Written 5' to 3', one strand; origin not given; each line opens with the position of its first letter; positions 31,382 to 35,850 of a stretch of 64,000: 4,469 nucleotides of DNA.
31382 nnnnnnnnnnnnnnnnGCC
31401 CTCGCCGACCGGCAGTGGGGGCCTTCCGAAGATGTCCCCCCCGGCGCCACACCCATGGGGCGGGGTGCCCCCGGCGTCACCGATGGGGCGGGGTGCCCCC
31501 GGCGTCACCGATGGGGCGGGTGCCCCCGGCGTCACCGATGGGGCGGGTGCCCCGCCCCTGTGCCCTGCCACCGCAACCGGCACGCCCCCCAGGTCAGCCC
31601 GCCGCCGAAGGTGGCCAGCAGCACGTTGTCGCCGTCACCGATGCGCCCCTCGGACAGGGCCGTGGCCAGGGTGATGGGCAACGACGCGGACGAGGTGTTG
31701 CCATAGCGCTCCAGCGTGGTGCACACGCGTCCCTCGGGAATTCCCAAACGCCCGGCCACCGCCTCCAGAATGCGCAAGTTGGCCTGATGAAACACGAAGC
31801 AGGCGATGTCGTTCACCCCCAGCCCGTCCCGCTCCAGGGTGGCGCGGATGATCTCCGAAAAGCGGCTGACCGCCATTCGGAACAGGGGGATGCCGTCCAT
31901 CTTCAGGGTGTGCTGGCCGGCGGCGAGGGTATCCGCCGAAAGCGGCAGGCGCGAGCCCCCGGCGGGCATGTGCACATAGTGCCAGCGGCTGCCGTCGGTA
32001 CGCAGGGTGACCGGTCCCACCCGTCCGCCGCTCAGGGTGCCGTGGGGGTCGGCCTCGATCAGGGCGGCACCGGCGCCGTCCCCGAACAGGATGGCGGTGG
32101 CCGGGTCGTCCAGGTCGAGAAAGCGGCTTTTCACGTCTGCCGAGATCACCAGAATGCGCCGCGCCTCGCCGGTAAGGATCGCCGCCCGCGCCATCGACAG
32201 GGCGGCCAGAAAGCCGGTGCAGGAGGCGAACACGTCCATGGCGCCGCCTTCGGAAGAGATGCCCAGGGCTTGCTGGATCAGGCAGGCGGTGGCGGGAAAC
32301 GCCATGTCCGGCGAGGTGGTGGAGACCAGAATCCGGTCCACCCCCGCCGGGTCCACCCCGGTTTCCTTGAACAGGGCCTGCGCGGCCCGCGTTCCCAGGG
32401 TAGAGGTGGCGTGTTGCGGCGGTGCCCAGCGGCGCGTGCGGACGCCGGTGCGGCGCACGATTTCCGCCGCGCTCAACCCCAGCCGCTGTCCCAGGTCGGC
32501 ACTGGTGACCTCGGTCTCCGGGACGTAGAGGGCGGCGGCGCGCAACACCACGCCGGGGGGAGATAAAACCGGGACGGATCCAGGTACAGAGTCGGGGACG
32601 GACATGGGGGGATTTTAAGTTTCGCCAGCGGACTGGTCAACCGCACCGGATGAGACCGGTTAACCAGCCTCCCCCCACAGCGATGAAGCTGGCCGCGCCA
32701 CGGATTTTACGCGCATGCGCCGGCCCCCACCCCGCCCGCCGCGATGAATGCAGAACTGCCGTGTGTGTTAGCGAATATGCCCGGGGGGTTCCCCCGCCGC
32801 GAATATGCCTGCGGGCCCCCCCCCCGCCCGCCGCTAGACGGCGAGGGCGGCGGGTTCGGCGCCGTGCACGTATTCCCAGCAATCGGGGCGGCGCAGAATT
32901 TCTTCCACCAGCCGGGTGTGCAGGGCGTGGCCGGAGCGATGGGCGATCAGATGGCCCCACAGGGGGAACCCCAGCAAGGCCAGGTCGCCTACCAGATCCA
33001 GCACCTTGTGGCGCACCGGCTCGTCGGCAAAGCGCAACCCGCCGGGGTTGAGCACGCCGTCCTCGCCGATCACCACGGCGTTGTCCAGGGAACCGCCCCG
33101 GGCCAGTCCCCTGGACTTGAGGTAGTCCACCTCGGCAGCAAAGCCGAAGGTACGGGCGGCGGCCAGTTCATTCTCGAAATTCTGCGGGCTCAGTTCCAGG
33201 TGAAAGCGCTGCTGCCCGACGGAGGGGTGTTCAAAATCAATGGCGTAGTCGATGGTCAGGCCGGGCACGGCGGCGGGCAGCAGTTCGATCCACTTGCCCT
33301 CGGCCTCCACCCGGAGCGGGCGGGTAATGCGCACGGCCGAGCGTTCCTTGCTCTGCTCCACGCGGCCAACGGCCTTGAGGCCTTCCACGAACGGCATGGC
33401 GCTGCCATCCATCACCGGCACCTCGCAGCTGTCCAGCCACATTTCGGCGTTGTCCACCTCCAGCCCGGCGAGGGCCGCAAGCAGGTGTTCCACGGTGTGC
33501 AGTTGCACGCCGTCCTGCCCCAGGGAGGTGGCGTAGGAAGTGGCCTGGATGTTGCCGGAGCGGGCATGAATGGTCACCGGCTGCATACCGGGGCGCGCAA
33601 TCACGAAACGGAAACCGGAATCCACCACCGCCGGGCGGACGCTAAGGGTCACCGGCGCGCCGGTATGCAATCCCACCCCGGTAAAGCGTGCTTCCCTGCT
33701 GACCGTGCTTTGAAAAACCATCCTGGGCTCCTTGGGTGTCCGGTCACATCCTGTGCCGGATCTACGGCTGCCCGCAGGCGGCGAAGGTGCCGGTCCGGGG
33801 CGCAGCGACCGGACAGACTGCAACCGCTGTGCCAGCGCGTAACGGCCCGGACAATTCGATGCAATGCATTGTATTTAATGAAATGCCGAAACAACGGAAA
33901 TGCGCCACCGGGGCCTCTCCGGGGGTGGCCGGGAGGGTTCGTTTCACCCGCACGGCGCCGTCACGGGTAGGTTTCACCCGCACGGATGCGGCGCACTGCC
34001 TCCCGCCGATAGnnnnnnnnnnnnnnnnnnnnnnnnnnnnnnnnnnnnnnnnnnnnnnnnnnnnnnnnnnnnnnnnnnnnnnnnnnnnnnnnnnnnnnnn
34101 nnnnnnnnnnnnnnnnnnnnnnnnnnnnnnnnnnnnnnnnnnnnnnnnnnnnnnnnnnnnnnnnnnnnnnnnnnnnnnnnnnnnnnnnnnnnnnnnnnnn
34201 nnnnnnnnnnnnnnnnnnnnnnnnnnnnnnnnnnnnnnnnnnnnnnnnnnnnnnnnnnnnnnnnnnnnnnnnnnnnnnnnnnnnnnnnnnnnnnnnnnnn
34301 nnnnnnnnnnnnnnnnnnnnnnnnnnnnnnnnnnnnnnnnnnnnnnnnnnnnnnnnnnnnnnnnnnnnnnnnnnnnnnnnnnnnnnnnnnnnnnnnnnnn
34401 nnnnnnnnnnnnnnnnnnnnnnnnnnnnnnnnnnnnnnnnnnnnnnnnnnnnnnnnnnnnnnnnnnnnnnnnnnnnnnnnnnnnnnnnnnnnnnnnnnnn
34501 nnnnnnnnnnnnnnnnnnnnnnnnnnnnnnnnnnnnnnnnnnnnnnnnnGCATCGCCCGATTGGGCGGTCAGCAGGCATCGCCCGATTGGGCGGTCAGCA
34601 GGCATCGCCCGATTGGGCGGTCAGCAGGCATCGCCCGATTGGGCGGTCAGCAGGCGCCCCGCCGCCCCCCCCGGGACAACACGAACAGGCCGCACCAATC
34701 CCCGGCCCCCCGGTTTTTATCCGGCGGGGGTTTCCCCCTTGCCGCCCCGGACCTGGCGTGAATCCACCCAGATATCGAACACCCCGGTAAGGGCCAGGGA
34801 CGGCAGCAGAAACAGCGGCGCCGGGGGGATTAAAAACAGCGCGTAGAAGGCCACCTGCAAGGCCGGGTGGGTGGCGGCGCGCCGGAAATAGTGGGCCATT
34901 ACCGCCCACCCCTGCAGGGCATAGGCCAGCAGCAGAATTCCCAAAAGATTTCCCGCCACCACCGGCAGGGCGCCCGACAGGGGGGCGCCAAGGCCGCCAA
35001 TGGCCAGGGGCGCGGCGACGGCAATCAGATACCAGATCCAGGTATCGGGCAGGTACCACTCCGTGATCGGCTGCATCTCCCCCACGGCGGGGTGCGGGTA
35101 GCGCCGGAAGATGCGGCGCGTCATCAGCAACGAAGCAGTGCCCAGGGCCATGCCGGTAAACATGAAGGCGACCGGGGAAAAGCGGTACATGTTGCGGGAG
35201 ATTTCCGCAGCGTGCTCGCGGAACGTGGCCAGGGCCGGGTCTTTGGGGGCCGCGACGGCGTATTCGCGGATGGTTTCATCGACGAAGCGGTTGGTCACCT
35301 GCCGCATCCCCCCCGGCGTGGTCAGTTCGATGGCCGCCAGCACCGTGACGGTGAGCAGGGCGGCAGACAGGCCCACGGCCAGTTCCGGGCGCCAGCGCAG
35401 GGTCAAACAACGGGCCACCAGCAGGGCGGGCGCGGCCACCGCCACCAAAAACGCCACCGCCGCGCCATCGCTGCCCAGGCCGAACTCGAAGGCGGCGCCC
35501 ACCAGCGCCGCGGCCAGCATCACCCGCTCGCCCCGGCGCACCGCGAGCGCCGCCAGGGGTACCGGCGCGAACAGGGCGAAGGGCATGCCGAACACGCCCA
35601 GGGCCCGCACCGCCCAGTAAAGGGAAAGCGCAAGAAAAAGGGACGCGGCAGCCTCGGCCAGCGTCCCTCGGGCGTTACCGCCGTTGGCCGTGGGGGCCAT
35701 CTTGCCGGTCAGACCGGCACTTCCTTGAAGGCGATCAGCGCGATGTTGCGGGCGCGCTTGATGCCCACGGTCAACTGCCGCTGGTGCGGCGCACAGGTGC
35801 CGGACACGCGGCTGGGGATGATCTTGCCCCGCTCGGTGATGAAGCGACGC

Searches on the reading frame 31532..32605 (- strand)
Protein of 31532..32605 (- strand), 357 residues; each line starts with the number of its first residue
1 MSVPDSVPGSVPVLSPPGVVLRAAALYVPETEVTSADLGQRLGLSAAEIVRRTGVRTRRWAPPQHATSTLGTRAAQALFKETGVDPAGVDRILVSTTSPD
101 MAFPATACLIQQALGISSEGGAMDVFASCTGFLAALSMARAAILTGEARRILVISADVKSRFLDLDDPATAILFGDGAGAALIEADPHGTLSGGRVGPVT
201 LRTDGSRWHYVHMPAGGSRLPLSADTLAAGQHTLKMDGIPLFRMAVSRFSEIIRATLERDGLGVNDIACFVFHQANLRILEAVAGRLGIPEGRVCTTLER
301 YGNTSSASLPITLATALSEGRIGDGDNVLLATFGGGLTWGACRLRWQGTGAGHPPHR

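Call 77: search_protein_families(library=pfam, proteins=[window:31532-32605:-], max_evalue=0.001)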
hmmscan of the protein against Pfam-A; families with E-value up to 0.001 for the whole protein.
window:31532-32605:- (357 aa): 4 families
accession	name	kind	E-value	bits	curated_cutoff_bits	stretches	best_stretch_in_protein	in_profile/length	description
PF08541.16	ACP_syn_III_C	-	2.6e-34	117.7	26.6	1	257-346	1-90/90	3-Oxoacyl-[acyl-carrier-protein (ACP)] synthase III C terminal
PF08545.16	ACP_syn_III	-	1.9e-22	79.4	24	1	123-205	1-80/80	3-Oxoacyl-[acyl-carrier-protein (ACP)] synthase III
PF00195.25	Chal_sti_synt_N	-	4.3e-06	26.8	27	1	65-187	97-225/225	Chalcone and stilbene synthases, N-terminal domain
PF00108.29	Thiolase_N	-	0.00037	20.4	26.4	1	65-153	21-109/260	Thiolase, N-terminal domain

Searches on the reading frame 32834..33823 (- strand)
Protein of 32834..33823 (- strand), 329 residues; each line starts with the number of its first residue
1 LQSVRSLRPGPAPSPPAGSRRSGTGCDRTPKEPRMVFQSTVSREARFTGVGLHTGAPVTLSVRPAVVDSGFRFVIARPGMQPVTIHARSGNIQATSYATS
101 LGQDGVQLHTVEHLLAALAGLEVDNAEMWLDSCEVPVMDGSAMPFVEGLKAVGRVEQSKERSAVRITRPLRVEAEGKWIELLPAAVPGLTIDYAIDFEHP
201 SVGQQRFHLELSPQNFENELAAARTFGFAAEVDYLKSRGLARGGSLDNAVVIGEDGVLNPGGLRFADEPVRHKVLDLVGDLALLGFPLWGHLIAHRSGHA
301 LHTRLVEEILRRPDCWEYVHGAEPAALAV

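Call 77: search_protein_families(library=pfam, proteins=[window:32834-33823:-], max_evalue=0.001)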
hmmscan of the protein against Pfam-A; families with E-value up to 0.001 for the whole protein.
window:32834-33823:- (329 aa): 1 family
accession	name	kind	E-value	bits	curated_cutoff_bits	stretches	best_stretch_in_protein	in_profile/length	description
PF03331.19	LpxC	-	5.5e-99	331.4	27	1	38-310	1-267/268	UDP-3-O-acyl N-acetylglycosamine deacetylase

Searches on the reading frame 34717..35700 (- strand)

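Call 77: search_protein_families(library=pfam, proteins=[window:34717-35700:-], max_evalue=0.001)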
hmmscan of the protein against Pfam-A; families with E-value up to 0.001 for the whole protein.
window:34717-35700:- (327 aa): 1 family
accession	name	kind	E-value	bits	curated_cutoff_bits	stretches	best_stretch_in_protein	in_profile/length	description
PF09991.14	DUF2232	-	2.9e-26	92.7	27.8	1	30-310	9-290/290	Predicted membrane protein (DUF2232)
